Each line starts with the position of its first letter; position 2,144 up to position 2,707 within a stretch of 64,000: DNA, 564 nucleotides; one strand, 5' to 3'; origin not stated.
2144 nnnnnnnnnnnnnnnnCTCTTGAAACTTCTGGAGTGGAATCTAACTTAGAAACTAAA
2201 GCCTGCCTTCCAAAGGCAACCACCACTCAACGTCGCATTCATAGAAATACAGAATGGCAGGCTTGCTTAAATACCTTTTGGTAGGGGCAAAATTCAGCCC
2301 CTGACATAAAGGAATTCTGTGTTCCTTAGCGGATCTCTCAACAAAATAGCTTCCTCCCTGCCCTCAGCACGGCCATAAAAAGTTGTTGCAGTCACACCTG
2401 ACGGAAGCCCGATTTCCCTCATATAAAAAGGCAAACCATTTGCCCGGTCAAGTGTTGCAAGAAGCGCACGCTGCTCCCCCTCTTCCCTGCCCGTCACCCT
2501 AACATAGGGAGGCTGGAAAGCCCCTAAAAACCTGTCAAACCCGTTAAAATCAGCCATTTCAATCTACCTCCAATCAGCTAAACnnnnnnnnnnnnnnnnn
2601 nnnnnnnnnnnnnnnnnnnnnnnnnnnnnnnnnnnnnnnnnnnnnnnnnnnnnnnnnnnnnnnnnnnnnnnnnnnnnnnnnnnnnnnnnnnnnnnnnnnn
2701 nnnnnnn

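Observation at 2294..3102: Tandem triplet of small paralogous ORFs with duplicated RBS/start cassette, embedded between transketolase and the trp genes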

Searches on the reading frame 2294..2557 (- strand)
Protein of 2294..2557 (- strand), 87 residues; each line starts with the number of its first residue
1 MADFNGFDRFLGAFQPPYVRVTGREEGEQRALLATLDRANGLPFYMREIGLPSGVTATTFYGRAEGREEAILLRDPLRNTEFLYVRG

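Call 8: search_protein_families(library=pfam, proteins=[window:2294-2557:-], max_evalue=1)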
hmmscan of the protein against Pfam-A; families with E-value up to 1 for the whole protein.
window:2294-2557:- (87 aa): 1 family
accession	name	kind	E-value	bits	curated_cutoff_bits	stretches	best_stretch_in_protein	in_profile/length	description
PF09472.15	MtrF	-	0.12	12.2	22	1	47-73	29-55/62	Tetrahydromethanopterin S-methyltransferase, F subunit (MtrF)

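Call 9: search_protein_families(library=ncbifam, proteins=[window:2294-2557:-], max_evalue=1)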
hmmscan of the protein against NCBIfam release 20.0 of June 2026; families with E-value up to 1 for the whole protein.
window:2294-2557:- (87 aa): 1 family
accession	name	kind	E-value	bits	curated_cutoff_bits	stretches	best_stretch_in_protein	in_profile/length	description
NF007402.0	PRK09934.1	equivalog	0.24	11.2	168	1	31-75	60-104/171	fimbria assembly protein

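Call 10: find_homologous_proteins(query=window:2294-2557:-, max_evalue=0.01)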
Query window:2294-2557:- (87 aa): 2 proteins with E <= 0.01 among 7 candidates.
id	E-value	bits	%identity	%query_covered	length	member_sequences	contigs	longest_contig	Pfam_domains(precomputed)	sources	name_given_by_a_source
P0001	6.5e-51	188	100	100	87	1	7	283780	-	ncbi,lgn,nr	ncbi:hypothetical protein HYY74_07510 [Candidatus Woesearchaeota archaeon]|nr:hypothetical protein [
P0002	1.0e-39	152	88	98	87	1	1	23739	-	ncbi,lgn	-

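Call 11: find_encoding_contigs(protein=P0002, flank=6000, max_places=5)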
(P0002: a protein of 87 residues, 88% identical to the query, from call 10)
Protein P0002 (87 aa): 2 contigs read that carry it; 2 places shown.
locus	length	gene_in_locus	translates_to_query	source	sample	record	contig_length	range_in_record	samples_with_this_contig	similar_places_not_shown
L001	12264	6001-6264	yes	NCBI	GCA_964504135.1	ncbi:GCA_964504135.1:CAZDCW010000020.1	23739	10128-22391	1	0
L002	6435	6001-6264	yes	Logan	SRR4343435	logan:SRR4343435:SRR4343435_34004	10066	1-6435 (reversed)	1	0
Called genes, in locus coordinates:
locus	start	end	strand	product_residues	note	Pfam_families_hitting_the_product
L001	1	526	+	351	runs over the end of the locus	PF01264:Chorismate_synt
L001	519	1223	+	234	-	PF02153:PDH_N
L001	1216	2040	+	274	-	PF00800:PDT, PF01842:ACT (weak)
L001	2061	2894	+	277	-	PF13292:DXP_synthase_N, PF00456:Transketolase_N, PF00676:E1_dh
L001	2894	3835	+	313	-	PF02779:Transket_pyr, PF02780:Transketolase_C, PF17147:PFOR_II (weak), PF22613:Transketolase_C_1 (weak)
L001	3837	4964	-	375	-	-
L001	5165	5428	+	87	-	-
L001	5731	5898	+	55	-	-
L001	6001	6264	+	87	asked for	-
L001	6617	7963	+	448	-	PF04715:, PF00425:Chorismate_bind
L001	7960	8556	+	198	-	PF00117:GATase, PF07722:Peptidase_C26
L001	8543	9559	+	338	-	PF02885:Glycos_trans_3N, PF00591:Glycos_transf_3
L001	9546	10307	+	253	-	PF00218:IGPS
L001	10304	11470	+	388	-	PF00291:PALP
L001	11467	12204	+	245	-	PF00290:Trp_syntA, PF01884:PcrB (weak)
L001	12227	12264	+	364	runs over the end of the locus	PF00579:tRNA-synt_1b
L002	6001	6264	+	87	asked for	-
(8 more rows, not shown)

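Call 12: find_encoding_contigs(protein=P0001, flank=6000, max_places=8)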
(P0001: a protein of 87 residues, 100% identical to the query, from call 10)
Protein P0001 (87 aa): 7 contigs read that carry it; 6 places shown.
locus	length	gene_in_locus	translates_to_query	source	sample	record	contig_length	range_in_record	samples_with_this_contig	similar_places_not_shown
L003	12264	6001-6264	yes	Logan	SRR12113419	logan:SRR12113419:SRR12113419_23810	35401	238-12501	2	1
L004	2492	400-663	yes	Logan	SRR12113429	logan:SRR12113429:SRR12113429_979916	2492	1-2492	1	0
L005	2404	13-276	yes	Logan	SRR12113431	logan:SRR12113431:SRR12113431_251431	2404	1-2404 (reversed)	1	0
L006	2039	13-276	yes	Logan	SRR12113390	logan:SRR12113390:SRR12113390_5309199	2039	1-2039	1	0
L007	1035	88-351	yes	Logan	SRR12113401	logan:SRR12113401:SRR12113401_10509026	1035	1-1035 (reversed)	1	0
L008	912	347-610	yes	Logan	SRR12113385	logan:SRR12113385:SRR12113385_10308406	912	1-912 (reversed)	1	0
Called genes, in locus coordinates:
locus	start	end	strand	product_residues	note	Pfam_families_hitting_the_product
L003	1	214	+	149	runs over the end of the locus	?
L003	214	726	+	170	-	PF13238:AAA_18, PF13671:AAA_33 (weak), PF01202:SKI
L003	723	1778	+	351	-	PF01264:Chorismate_synt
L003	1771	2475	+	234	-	PF02153:PDH_N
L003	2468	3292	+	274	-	PF00800:PDT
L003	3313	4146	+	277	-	PF13292:DXP_synthase_N, PF00456:Transketolase_N, PF00676:E1_dh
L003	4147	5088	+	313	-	PF02779:Transket_pyr, PF02780:Transketolase_C, PF17147:PFOR_II (weak), PF22613:Transketolase_C_1 (weak)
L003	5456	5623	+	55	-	-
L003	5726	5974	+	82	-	-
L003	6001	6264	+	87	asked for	-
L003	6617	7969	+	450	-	PF04715:, PF00425:Chorismate_bind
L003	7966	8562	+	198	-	PF00117:GATase, PF07722:Peptidase_C26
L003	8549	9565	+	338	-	PF02885:Glycos_trans_3N, PF00591:Glycos_transf_3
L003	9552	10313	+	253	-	PF00218:IGPS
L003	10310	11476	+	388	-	PF00291:PALP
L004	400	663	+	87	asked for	-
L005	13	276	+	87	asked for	-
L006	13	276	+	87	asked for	-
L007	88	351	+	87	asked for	-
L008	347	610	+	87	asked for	-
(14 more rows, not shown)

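Call 25: search_protein_representatives(protein=window:2294-2557:-)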
Query: 87 residues. Proteins with E-value up to 0.001 (for the whole library): 3; up to 1e-10: 1; up to 1e-30: 1. The best 3 are listed.
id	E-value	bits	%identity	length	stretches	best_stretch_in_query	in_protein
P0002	3.3e-40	151.8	88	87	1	1-85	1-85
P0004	2.1e-08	50.3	31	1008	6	24-66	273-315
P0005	3.6e-08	49.5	33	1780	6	24-65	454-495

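Call 28: search_protein_families(library=pfam, proteins=[P0004, P0005], max_evalue=0.01)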
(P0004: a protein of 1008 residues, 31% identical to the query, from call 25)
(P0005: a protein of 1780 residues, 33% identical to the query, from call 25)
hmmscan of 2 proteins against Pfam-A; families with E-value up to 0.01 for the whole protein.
P0004 (1008 aa): 6 families
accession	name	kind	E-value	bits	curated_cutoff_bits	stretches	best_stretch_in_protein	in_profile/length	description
PF05345.18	He_PIG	-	8.4e-111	363.2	24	8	444-527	6-96/96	Putative Ig domain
PF24798.1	Ig-CFAP74_4th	-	1.8e-11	44.5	28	0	87-127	15-53/95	CFAP74 forth Ig-like domain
PF24370.1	DUF7526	-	4.6e-09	36.6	27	0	445-467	63-85/88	Family of unknown function (DUF7526)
PF18614.7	RNase_II_C_S1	-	8.5e-07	29.2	26.6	0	76-106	28-57/59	RNase II-type exonuclease C-terminal S1 domain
PF19410.4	DUF5980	-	1.4e-06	29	27.1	0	641-701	27-90/97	Family of unknown function (DUF5980)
PF19190.6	BACON_2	-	0.00011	22.5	25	0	362-431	12-83/94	Viral BACON domain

P0005 (1780 aa): 5 families
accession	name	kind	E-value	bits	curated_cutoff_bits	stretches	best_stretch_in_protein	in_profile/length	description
PF05345.18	He_PIG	-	4e-196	636.7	24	17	801-883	4-93/96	Putative Ig domain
PF18957.6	RibLong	-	1.6e-31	109.4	27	0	630-696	11-82/93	Long Rib domain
PF24798.1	Ig-CFAP74_4th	-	3.6e-22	78.8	28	0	1350-1392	15-55/95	CFAP74 forth Ig-like domain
PF18614.7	RNase_II_C_S1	-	6.6e-09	35.9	26.6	0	981-1013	25-57/59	RNase II-type exonuclease C-terminal S1 domain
PF20507.4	DUF6733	-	0.0072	16.3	27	0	1460-1488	87-115/243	Family of unknown function (DUF6733)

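Call 35: find_related_loci(query=window:2294-2557:-, collection=viral_contigs, flank=5000)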
Query window:2294-2557:- (87 aa) in viral_contigs; peptide patterns used: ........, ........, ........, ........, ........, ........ (x = any residue, [..] = any of these).
6 stretches matched a pattern, but none encodes a relative of the query by tblastn (E <= 1e-3).

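Call 48: search_protein_families(library=phrogs, proteins=[window:2294-2557:-, L001:5165-5428:+, L001:3837-4964:-], max_evalue=1)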
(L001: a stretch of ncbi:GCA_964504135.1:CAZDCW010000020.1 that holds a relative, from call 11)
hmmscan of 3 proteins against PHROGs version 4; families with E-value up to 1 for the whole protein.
window:2294-2557:- (87 aa): 0 families

L001:5165-5428:+ (87 aa): 0 families

L001:3837-4964:- (375 aa): 4 families
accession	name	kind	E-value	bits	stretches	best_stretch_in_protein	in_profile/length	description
phrog_18345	-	tail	4.7e-20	72.5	2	181-329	396-545/956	tail fiber protein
phrog_9942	-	tail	3e-14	53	3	121-270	632-766/1178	tail fiber protein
phrog_20787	-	head and packaging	0.0045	18.1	1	329-366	23-60/67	virion structural protein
phrog_8309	-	unknown function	0.11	12.6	1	333-365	19-51/312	-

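Call 49: search_protein_families(library=padloc, proteins=[window:2294-2557:-, L001:5165-5428:+], max_evalue=1)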
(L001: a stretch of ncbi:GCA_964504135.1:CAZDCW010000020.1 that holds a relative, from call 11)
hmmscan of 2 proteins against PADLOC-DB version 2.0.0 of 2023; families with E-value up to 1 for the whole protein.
window:2294-2557:- (87 aa): 0 families

L001:5165-5428:+ (87 aa): 0 families

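Call 50: search_solved_structures(query=window:2294-2557:-, max_evalue=10)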
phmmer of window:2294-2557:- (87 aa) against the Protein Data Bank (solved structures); distinct sequences matched with E-value up to 10: 2.
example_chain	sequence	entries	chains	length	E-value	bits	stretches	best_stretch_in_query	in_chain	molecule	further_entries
7kmq_A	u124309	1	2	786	0.83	13.2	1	32-69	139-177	Glyco_hyd_65N_2 domain-containing protein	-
6z46_A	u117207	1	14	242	1.3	12.6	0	21-61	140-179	Proteasome subunit alpha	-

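Call 58: predict_structure(alignment_id=A4)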
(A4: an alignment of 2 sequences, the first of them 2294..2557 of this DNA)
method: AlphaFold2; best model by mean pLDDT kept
length: 87 residues; sequences in the alignment: 2
mean_pLDDT: 65.9   pTM: 0.53
mean pLDDT of the five models: 65.9, 58.5, 58.0, 54.9, 53.4
residues with pLDDT >= 90: 0; 70-90: 36; 50-70: 41; < 50: 10
segments of 3 or more residues with pLDDT < 50: 1-6
pLDDT, mean of each block of 10 residues (from residue 1): 45 57 64 65 68 78 66 79 74
secondary structure, 60 per line:
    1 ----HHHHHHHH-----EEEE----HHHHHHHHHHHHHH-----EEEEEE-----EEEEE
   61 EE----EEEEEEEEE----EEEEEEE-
elements in order: H5-12 E18-21 H26-39 E45-50 E56-62 E67-75 E80-86
